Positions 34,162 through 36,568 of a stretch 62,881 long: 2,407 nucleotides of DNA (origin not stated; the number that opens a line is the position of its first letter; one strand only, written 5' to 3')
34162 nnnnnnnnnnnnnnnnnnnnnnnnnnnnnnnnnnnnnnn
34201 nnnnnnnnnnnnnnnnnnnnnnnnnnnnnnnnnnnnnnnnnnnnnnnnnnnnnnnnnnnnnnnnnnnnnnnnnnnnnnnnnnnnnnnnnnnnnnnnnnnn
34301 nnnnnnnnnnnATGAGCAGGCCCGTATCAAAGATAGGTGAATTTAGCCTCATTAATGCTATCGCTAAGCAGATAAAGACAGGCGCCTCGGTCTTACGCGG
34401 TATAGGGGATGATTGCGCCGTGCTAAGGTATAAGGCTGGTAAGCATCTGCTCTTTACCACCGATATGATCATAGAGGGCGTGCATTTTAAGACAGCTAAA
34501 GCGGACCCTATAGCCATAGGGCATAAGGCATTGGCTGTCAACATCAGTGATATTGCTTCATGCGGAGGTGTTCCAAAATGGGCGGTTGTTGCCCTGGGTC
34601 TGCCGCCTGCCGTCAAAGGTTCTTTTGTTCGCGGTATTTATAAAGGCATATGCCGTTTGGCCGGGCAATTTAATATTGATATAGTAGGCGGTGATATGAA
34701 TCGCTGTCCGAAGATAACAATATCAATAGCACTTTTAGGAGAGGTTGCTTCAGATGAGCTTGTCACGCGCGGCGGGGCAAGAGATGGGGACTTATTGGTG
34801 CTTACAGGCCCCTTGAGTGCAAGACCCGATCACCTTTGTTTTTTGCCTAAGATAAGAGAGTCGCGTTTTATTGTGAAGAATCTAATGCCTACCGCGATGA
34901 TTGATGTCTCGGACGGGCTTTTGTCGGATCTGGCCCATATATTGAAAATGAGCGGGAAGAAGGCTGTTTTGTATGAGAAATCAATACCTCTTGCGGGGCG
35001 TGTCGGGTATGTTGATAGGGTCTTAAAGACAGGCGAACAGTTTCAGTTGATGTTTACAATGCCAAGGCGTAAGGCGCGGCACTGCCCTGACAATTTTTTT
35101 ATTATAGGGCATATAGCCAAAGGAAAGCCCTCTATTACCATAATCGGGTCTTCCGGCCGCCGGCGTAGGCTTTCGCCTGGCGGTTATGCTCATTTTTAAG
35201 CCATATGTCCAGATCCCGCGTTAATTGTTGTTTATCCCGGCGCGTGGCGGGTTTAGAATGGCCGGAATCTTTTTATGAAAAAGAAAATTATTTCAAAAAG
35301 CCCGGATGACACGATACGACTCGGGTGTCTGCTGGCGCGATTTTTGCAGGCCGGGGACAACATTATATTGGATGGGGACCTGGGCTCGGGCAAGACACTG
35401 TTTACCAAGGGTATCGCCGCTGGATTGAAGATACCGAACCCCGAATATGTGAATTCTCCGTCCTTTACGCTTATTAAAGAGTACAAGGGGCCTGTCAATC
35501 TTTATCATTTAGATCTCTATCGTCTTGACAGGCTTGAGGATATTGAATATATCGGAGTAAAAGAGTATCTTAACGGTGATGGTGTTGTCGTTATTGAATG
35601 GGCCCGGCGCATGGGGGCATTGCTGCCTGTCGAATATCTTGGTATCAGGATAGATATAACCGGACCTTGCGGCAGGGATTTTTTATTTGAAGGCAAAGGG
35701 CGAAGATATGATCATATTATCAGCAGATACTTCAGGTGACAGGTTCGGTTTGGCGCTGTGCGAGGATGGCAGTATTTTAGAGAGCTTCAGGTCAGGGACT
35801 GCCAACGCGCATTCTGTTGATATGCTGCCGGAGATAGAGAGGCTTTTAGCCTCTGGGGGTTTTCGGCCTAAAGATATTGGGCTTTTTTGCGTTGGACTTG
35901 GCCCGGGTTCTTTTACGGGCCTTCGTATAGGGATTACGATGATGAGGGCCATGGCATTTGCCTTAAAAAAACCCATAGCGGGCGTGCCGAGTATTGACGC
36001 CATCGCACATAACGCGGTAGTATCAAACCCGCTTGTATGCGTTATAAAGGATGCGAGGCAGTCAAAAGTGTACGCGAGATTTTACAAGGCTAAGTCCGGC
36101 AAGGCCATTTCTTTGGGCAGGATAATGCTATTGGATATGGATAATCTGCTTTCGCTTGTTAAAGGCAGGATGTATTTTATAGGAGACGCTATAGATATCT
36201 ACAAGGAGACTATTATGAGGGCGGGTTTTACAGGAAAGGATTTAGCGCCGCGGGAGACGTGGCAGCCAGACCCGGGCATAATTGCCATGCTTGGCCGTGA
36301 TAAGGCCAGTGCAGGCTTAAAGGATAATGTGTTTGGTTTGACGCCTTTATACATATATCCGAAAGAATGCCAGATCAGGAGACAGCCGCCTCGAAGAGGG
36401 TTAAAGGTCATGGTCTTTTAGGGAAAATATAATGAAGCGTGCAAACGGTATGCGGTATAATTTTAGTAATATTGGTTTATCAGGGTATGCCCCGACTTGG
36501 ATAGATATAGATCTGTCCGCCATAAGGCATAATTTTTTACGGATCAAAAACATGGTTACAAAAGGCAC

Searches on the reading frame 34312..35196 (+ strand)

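Call 55: search_protein_families(library=pfam, max_evalue=0.0001, proteins=[window:34312-35196:+])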
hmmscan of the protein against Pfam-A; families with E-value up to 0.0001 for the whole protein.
window:34312-35196:+ (295 aa): 1 family
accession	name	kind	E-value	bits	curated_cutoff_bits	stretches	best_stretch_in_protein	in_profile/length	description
PF00586.29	AIRS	-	6e-28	98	24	1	32-145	1-112/112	AIR synthase related protein, N-terminal domain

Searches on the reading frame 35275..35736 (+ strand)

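Call 56: search_protein_families(library=pfam, max_evalue=0.0001, proteins=[window:35275-35736:+])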
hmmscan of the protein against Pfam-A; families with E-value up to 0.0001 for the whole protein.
window:35275-35736:+ (154 aa): 1 family
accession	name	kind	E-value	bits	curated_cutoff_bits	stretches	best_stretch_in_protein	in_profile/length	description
PF02367.23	TsaE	-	2.2e-35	121.8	26.6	1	8-127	2-119/128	Threonylcarbamoyl adenosine biosynthesis protein TsaE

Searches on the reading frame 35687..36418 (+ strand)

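Call 56: search_protein_families(library=pfam, max_evalue=0.0001, proteins=[window:35687-36418:+])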
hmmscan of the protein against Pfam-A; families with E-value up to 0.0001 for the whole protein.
window:35687-36418:+ (244 aa): 1 family
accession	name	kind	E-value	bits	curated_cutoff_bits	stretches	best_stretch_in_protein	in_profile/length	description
PF00814.31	TsaD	-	3.7e-24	86.3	24.8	1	38-139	25-132/264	tRNA N6-adenosine threonylcarbamoyltransferase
